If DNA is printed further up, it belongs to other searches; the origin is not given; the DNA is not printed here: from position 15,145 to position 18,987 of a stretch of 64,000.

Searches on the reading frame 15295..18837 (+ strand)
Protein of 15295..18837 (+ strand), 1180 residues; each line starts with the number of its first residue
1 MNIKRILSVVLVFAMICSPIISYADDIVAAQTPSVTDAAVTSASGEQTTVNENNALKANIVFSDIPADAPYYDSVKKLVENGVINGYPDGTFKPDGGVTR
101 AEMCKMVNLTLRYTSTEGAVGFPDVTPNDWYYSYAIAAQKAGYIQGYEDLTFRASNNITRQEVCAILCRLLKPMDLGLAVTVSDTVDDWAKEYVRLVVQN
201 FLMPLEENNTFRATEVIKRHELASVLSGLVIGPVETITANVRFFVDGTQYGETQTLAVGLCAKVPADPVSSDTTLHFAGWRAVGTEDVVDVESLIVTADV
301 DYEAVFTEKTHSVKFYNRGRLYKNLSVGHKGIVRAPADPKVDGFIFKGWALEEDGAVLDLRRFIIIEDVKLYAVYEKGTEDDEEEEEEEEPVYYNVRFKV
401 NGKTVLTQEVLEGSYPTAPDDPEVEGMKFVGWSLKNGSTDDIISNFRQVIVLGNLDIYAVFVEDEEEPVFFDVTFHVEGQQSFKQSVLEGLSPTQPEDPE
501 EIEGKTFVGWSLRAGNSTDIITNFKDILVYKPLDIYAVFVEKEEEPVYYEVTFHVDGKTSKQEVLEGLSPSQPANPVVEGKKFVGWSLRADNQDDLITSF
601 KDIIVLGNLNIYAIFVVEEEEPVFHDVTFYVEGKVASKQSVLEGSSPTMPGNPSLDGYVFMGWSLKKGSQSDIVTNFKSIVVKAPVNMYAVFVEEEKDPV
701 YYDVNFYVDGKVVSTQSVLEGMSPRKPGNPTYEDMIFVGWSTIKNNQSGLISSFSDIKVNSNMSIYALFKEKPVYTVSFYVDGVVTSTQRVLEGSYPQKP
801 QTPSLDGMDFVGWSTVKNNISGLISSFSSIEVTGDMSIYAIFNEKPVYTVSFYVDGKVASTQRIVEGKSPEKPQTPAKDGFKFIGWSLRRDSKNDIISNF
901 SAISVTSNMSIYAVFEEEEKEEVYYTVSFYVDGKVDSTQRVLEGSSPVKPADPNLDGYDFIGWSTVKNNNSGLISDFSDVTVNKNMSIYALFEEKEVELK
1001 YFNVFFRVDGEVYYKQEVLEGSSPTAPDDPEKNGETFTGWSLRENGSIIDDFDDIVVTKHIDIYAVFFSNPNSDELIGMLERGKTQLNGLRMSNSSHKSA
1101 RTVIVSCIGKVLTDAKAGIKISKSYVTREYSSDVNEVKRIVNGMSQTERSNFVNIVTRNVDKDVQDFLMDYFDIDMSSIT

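Call 70: search_protein_families(library=pfam, proteins=[window:15295-18837:+], max_evalue=0.0001)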
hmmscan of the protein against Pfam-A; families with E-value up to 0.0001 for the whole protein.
window:15295-18837:+ (1180 aa): 3 families
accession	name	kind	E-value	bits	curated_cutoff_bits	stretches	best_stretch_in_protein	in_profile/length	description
PF09479.16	Flg_new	-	6.1e-95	311.8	27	8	848-914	1-65/65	Listeria-Bacteroides repeat domain (List_Bact_rpt)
PF00395.25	SLH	-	1e-30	105.8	20.8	2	62-104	2-44/44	S-layer homology domain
PF18998.6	Flg_new_2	-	3.7e-19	68.9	23.6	0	632-694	10-71/73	Divergent InlB B-repeat domain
